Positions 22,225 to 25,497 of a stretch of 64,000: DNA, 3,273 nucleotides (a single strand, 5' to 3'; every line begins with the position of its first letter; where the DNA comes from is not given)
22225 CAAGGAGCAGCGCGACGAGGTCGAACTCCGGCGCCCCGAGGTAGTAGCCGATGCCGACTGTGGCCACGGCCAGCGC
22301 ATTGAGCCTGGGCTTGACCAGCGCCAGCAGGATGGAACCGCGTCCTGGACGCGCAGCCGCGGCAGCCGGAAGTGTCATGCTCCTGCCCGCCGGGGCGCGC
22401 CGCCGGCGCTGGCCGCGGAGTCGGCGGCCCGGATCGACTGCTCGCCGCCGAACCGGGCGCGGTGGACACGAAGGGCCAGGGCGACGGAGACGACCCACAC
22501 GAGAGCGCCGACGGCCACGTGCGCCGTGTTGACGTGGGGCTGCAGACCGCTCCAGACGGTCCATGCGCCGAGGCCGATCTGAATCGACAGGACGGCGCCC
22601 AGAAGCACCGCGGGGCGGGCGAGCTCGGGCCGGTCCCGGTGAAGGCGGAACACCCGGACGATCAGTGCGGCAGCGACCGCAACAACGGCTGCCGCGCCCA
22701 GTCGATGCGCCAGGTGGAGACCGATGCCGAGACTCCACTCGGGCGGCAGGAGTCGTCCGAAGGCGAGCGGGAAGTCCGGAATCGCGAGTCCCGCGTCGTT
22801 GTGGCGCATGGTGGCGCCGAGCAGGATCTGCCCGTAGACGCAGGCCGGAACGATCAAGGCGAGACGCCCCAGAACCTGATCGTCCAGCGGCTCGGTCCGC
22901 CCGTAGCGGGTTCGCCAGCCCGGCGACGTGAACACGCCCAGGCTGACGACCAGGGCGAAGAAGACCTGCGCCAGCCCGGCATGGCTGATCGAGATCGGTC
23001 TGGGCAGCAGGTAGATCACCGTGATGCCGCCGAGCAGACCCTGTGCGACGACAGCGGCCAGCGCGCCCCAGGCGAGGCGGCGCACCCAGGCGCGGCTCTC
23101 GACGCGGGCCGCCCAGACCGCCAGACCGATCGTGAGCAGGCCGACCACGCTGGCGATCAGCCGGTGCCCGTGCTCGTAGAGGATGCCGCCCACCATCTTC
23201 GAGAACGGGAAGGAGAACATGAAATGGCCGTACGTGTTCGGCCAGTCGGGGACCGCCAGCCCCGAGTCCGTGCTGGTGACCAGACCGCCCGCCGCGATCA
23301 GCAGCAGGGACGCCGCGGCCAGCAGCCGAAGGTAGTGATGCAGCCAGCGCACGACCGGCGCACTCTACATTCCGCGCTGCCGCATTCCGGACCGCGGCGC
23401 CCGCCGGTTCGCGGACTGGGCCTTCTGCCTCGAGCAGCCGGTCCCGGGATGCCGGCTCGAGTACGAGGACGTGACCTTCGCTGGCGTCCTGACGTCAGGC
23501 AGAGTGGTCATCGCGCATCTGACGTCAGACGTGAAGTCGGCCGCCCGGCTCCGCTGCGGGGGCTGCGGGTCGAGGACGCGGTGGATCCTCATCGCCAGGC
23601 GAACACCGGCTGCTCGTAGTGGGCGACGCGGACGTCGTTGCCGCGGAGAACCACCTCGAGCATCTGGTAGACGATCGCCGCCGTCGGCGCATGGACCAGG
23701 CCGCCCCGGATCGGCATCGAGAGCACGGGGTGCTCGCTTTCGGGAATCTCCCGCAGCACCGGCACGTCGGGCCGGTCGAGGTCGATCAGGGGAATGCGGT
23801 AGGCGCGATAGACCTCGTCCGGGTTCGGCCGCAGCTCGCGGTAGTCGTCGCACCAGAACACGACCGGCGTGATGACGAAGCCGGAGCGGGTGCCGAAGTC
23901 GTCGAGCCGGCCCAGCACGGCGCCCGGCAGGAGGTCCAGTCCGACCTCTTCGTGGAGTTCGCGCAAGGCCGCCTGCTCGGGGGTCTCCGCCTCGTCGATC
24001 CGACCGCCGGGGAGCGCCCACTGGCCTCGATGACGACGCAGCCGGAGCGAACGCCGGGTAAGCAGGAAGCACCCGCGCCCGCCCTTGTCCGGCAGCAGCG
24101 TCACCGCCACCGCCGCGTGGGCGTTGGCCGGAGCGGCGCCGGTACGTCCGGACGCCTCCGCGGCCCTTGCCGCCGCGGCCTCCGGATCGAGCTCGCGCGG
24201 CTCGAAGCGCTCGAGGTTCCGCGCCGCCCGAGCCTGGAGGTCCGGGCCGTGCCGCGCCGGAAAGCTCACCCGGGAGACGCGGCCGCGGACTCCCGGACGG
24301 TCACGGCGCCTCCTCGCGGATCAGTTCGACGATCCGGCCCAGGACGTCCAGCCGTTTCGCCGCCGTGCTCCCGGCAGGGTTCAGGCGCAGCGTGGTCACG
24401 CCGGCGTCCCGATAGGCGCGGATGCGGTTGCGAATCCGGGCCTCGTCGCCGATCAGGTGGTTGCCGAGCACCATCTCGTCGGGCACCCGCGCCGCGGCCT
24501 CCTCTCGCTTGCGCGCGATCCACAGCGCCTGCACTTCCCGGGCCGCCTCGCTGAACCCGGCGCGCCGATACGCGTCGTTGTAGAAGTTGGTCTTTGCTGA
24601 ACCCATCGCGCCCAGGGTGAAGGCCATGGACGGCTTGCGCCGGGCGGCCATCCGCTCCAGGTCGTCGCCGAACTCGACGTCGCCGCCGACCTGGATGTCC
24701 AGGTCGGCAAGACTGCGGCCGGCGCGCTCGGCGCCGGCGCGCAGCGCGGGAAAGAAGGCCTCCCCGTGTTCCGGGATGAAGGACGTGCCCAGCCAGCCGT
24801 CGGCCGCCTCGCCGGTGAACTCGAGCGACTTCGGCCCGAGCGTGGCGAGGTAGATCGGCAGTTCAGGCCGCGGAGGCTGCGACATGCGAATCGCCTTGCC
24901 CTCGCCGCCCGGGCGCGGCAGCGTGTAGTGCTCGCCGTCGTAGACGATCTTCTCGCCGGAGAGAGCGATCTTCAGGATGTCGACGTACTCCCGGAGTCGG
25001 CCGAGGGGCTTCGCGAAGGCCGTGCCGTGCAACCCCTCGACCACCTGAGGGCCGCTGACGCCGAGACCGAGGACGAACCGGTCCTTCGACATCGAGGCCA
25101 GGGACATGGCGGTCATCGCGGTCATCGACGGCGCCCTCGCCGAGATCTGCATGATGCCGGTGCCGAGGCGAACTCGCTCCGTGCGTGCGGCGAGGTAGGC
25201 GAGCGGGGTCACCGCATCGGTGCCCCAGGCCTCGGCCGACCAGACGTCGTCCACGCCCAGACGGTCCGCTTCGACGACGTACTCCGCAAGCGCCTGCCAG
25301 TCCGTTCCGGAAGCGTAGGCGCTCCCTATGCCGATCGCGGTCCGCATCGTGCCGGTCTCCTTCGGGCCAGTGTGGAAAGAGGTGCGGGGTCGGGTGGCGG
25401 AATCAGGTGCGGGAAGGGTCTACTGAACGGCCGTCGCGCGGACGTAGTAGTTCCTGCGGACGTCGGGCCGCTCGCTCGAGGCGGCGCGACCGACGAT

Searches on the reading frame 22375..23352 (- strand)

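Call 9: search_protein_families(library=ncbifam, proteins=[window:22375-23352:-], max_evalue=0.001)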
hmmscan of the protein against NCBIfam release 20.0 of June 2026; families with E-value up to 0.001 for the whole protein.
window:22375-23352:- (325 aa): 1 family
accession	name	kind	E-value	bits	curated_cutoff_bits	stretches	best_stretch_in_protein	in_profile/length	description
NF045570.1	HemSynCtaAAlphapr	equivalog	6.3e-11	41.9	550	2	12-136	235-365/380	heme A synthase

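Call 84: search_protein_families(library=pfam, proteins=[window:22375-23352:-], max_evalue=0.0001)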
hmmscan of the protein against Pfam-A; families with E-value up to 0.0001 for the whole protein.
window:22375-23352:- (325 aa): 1 family
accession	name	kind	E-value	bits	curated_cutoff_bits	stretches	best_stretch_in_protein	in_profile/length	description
PF02628.20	COX15-CtaA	-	7.6e-38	130.8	29.9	2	58-289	76-321/322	Cytochrome oxidase assembly protein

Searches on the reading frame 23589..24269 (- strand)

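Call 9: search_protein_families(library=ncbifam, proteins=[window:23589-24269:-], max_evalue=0.001)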
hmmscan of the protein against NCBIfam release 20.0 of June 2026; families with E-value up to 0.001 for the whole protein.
window:23589-24269:- (226 aa): 23 families
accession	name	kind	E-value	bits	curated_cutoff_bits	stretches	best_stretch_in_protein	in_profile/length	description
NF007980.0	PRK10707.1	equivalog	1.6e-20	73.5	134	1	49-163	29-142/192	CoA pyrophosphatase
NF006530.0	PRK08999.1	equivalog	2.9e-10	39.7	245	1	53-112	7-63/315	Nudix family hydrolase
NF008044.0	PRK10776.1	equivalog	1.6e-09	37.8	148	1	68-121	18-70/130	8-oxo-dGTP diphosphatase MutT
TIGR00586.1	mutt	equivalog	8.6e-09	35.5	97.9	1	67-123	18-73/129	8-oxo-dGTP diphosphatase MutT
NF001935.0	PRK00714.1-2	equivalog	8.8e-08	31.8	259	1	76-124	27-73/183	RNA pyrophosphohydrolase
NF003787.0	PRK05379.1-4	equivalog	1.9e-07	30.4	449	1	64-120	217-271/346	bifunctional nicotinamide-nucleotide adenylyltransferase/Nudix hydroxylase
NF001938.0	PRK00714.1-5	equivalog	4.4e-07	29.4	116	1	72-112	31-75/172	RNA pyrophosphohydrolase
NF041652.1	Nud_hyd_Dein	equivalog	2e-06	28.1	200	1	77-113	38-74/152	Nudix hydrolase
NF001934.0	PRK00714.1-1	equivalog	2.4e-06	27.1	241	1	81-112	30-61/176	RNA pyrophosphohydrolase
NF007834.0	PRK10546.1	equivalog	5.3e-06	26.3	156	1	66-116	15-64/135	pyrimidine (deoxy)nucleoside triphosphate diphosphatase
NF001937.0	PRK00714.1-4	equivalog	5.6e-06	26.1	139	1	78-113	27-62/161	RNA pyrophosphohydrolase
NF003786.0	PRK05379.1-2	equivalog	6.9e-06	25.5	397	1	76-119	237-279/354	bifunctional nicotinamide-nucleotide adenylyltransferase/Nudix hydroxylase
NF001936.0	PRK00714.1-3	equivalog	2e-05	24.5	118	1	81-112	34-65/155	RNA pyrophosphohydrolase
NF003788.0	PRK05379.1-5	equivalog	2.1e-05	24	354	1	66-119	224-275/351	bifunctional nicotinamide-nucleotide adenylyltransferase/Nudix hydroxylase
NF012016.0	PRK15472.1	equivalog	3e-05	23.8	95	1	66-114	15-63/141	nucleoside triphosphatase NudI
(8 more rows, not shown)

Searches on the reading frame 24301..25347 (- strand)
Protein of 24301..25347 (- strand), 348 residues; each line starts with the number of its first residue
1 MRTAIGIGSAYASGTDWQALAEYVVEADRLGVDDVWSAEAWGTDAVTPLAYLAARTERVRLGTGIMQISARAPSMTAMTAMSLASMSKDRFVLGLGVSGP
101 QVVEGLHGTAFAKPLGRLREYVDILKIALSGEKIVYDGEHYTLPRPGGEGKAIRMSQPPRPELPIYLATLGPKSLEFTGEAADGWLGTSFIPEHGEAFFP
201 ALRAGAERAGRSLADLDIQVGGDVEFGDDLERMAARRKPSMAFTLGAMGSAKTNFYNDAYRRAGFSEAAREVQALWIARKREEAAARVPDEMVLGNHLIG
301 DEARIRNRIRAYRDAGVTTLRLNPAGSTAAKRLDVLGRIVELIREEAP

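Call 9: search_protein_families(library=ncbifam, proteins=[window:24301-25347:-], max_evalue=0.001)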
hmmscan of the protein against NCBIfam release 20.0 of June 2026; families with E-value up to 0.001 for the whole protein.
window:24301-25347:- (348 aa): 24 families
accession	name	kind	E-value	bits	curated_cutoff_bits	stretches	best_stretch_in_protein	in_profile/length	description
TIGR03559.1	F420_Rv3520c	subfamily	8.6e-100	333.9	335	1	6-322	3-324/325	LLM class F420-dependent oxidoreductase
TIGR04024.1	F420_NP1902A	hypoth_equivalog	9.2e-63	212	345.4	1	17-319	14-307/330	TIGR04024 family LLM class F420-dependent oxidoreductase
TIGR03841.1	F420_Rv3093c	subfamily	5.9e-45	153.9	213.65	1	19-324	11-296/298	LLM class F420-dependent oxidoreductase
TIGR03564.1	F420_MSMEG_4879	subfamily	8.7e-39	133.7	234.25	1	22-238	3-212/265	TIGR03564 family F420-dependent LLM class oxidoreductase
TIGR03617.1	F420_MSMEG_2256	subfamily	2e-32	112.4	278.15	1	26-313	3-289/318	TIGR03617 family F420-dependent LLM class oxidoreductase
TIGR03555.1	F420_mer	equivalog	1.5e-31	110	348.7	1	17-338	11-321/325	5,10-methylenetetrahydromethanopterin reductase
NF002619.0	PRK02271.1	equivalog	2.8e-30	105.8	276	1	16-339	12-323/329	5,10-methylenetetrahydromethanopterin reductase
TIGR03619.1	F420_Rv2161c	subfamily_domain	1.7e-26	93.3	166.9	1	43-232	44-227/247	TIGR03619 family F420-dependent LLM class oxidoreductase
TIGR03857.1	F420_MSMEG_2249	hypoth_equivalog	2.7e-26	92.6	218.4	1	15-318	11-317/329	TIGR03857 family LLM class F420-dependent oxidoreductase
TIGR03854.1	F420_MSMEG_3544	hypoth_equivalog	6.1e-23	81.5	295.6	1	4-241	3-236/290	TIGR03854 family LLM class F420-dependent oxidoreductase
TIGR03620.1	F420_MSMEG_4141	subfamily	2.1e-21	76.5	219.8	1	5-195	4-161/280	TIGR03620 family F420-dependent LLM class oxidoreductase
TIGR03842.1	F420_CPS_4043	hypoth_equivalog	5.9e-18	65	295.45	1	17-239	12-221/329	TIGR03842 family LLM class F420-dependent oxidoreductase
TIGR03560.1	F420_Rv1855c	subfamily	8.4e-18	65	231.4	1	39-216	46-222/227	TIGR03560 family F420-dependent LLM class oxidoreductase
TIGR03554.1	F420_G6P_DH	equivalog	5.2e-16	58.6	420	1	46-232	50-239/331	glucose-6-phosphate dehydrogenase (coenzyme-F420)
TIGR03557.1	F420_G6P_family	subfamily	1.3e-14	54.1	210.4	1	47-335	51-305/316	TIGR03557 family F420-dependent LLM class oxidoreductase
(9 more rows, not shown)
